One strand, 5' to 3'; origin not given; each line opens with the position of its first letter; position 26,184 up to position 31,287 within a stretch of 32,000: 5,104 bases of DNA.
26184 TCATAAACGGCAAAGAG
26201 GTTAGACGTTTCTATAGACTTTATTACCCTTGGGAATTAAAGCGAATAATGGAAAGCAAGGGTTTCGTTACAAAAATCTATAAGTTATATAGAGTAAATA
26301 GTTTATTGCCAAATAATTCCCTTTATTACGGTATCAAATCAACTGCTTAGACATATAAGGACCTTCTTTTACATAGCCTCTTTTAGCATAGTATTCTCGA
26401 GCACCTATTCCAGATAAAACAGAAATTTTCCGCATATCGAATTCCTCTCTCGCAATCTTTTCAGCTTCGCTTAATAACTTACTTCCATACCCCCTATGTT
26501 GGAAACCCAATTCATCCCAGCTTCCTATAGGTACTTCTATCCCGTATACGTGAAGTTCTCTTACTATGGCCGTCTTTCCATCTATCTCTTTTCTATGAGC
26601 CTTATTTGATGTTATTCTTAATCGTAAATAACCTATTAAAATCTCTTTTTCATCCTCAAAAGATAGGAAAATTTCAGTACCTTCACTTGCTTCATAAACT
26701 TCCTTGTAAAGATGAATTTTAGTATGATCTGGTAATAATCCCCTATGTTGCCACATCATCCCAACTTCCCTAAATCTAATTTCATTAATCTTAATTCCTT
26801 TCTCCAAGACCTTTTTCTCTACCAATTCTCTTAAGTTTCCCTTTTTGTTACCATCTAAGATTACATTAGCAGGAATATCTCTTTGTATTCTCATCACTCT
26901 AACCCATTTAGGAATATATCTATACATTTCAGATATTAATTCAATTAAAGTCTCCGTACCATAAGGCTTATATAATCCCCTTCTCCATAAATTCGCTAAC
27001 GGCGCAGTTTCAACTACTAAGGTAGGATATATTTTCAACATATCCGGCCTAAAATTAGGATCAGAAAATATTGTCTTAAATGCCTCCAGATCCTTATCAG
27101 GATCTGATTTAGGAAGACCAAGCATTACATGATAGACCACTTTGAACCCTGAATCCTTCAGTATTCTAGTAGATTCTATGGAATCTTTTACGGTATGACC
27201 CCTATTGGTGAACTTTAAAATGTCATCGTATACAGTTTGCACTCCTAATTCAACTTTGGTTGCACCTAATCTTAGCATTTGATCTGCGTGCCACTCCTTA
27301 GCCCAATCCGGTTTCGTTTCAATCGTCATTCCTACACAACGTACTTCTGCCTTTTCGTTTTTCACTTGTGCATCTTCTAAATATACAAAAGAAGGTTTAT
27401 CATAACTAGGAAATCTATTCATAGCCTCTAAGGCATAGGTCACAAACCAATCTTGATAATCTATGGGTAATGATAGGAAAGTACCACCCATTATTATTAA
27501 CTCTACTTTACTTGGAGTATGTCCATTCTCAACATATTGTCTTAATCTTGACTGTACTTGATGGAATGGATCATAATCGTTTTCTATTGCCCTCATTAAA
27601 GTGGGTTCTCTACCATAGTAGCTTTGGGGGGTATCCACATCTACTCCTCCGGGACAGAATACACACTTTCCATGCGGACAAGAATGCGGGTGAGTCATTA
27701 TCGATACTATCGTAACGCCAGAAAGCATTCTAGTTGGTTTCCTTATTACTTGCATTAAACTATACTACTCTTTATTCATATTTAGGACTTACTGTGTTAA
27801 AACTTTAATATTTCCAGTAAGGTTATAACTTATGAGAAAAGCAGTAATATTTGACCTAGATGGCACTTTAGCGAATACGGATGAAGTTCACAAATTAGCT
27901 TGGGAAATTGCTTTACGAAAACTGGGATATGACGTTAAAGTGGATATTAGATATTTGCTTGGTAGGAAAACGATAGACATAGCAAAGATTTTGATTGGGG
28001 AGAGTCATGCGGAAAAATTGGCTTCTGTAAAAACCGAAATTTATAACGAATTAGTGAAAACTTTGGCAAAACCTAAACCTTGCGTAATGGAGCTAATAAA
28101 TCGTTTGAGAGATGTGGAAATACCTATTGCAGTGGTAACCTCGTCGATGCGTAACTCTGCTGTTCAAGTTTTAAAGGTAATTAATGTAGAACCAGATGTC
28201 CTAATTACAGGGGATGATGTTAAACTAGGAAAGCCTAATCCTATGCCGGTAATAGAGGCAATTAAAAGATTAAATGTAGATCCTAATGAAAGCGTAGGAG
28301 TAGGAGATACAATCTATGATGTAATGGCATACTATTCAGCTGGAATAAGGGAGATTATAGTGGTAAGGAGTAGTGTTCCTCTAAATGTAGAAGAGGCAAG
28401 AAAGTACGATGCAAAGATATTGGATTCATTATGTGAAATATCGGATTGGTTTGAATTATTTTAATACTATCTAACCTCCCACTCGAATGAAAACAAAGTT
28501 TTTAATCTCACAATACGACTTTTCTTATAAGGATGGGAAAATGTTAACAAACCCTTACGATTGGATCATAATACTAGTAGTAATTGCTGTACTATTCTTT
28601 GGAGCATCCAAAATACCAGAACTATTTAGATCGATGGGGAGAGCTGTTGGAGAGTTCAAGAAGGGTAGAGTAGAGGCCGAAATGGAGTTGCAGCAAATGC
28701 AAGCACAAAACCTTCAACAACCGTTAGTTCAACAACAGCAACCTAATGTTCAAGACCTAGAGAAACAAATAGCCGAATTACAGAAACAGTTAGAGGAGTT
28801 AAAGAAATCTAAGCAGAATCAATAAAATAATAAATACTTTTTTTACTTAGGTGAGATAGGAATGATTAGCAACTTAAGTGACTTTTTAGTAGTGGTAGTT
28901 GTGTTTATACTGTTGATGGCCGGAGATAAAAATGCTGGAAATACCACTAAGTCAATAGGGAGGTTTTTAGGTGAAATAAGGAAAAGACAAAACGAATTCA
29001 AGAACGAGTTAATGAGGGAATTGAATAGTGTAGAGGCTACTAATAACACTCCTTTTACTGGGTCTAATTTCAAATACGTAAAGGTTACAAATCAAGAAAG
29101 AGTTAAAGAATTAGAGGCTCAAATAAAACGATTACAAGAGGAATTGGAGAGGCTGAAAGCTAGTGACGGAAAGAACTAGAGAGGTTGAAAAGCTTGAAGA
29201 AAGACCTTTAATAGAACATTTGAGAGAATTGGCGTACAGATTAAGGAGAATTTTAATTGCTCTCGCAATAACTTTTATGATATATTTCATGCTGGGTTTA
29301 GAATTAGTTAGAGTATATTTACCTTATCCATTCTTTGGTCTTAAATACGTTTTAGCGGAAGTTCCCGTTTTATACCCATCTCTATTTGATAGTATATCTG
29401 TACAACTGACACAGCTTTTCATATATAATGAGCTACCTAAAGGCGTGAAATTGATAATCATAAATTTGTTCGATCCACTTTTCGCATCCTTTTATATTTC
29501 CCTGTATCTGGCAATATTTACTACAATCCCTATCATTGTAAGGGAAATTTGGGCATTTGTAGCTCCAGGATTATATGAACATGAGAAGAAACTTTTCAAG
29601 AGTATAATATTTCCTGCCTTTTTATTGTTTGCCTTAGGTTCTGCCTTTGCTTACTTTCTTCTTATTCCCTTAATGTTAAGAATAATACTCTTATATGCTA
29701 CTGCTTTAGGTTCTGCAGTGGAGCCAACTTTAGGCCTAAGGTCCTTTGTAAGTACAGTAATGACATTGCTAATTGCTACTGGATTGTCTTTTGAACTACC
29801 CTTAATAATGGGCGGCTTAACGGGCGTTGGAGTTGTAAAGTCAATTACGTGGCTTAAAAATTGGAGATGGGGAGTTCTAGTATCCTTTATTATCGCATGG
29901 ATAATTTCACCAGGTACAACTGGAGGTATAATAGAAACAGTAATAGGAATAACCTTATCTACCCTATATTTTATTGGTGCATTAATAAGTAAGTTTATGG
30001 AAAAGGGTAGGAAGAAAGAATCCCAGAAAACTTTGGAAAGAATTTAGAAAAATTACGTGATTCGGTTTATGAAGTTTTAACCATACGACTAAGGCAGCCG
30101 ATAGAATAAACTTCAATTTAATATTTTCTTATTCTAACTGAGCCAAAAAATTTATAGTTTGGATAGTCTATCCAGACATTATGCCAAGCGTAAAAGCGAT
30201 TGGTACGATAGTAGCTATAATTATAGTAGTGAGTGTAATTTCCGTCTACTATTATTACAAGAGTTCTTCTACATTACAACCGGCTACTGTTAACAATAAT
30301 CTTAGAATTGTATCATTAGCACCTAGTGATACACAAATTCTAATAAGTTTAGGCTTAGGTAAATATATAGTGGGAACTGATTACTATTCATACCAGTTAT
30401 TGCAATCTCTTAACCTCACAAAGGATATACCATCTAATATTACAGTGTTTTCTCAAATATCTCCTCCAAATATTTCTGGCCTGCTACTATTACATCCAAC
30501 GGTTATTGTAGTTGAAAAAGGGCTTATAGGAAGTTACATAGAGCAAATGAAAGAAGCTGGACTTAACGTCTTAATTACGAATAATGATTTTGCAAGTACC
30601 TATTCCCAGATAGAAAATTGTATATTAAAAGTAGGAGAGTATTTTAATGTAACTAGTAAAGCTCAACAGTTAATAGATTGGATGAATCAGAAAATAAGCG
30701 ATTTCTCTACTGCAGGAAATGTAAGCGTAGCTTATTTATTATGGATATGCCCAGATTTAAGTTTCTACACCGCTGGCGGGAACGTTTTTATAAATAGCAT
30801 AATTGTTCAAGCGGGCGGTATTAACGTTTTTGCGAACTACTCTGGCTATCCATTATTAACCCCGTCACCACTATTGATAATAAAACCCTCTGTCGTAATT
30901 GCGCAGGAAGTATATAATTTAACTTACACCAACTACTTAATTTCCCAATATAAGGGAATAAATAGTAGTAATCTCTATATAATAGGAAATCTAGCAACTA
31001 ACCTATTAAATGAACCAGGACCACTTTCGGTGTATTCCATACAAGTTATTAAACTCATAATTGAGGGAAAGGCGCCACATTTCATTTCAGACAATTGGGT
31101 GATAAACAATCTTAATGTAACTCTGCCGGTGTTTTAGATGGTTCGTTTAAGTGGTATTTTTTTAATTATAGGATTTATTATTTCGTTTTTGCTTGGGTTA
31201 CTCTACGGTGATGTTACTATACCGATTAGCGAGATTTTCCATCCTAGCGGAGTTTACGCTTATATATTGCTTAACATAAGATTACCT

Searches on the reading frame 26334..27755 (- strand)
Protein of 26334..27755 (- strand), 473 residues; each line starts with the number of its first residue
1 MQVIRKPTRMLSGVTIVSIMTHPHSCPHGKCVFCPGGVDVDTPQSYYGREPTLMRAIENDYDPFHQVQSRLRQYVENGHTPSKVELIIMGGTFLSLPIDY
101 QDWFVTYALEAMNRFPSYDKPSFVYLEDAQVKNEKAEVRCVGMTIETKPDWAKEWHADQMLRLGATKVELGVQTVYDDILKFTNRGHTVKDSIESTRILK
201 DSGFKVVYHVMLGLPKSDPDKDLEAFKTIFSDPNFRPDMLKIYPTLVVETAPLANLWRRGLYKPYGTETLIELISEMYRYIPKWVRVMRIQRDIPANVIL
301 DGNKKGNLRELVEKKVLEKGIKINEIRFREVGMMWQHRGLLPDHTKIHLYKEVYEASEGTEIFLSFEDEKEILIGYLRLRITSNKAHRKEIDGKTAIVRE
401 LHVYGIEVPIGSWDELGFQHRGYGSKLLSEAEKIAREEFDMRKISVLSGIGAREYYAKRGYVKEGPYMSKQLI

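Call 76: search_protein_families(library=pfam, proteins=[window:26334-27755:-], max_evalue=0.0001)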
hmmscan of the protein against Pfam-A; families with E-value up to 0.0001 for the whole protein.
window:26334-27755:- (473 aa): 3 families
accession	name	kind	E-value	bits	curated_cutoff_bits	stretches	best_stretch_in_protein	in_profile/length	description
PF16199.10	Radical_SAM_C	-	2e-23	82.7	31.9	1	237-316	1-83/85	Radical_SAM C-terminal domain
PF04055.27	Radical_SAM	-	8.7e-18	65.5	29.5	1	22-219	3-156/166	Radical SAM superfamily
PF00583.31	Acetyltransf_1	-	1.1e-06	29.4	20.7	1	355-461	26-116/116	Acetyltransferase (GNAT) family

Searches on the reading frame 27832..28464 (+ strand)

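Call 76: search_protein_families(library=pfam, proteins=[window:27832-28464:+], max_evalue=0.0001)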
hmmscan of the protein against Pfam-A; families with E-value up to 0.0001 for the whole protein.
window:27832-28464:+ (210 aa): 4 families
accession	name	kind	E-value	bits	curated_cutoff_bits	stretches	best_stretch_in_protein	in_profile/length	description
PF13419.12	HAD_2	-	1.2e-30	107.4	23.8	1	5-177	1-178/178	Haloacid dehalogenase-like hydrolase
PF00702.32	Hydrolase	-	2.7e-22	80.5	26.4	1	3-166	2-186/191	haloacid dehalogenase-like hydrolase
PF12710.13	HAD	-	9.7e-10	39.6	27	1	5-164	1-185/189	haloacid dehalogenase-like hydrolase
PF13242.12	Hydrolase_like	-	3.9e-06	27.1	22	1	132-179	2-50/75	HAD-hyrolase-like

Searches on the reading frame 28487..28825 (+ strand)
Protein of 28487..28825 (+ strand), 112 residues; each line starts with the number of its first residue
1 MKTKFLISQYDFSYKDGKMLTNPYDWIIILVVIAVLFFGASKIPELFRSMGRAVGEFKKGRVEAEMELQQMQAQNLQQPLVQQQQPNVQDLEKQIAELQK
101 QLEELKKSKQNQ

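Call 76: search_protein_families(library=pfam, proteins=[window:28487-28825:+], max_evalue=0.0001)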
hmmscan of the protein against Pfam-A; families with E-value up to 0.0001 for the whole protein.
window:28487-28825:+ (112 aa): 1 family
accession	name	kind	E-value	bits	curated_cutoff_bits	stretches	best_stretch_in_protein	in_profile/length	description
PF02416.21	TatA_B_E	-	2.7e-12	46.2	21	1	25-71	5-50/53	mttA/Hcf106 family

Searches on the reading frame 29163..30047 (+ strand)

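Call 76: search_protein_families(library=pfam, proteins=[window:29163-30047:+], max_evalue=0.0001)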
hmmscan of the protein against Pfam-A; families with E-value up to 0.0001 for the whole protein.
window:29163-30047:+ (294 aa): 1 family
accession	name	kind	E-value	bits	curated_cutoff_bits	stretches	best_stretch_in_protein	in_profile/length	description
PF00902.23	TatC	-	1.8e-46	159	25.1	1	18-252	1-197/208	Sec-independent protein translocase protein (TatC)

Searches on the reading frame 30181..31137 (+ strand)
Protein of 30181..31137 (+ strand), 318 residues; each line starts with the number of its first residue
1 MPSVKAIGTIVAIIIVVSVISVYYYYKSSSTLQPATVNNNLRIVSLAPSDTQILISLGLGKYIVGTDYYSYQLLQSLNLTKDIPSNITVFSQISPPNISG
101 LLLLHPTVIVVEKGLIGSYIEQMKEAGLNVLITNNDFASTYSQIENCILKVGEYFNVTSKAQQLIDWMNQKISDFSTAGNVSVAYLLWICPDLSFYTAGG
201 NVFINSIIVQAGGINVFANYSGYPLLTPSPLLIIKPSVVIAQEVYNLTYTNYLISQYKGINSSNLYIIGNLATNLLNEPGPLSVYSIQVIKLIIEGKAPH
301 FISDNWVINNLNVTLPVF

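Call 76: search_protein_families(library=pfam, proteins=[window:30181-31137:+], max_evalue=0.0001)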
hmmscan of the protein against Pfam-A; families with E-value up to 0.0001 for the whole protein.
window:30181-31137:+ (318 aa): 1 family
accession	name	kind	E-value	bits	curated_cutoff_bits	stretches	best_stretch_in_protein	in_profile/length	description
PF01497.23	Peripla_BP_2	-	3.7e-13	49.9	27.5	1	43-221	1-177/235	Periplasmic binding protein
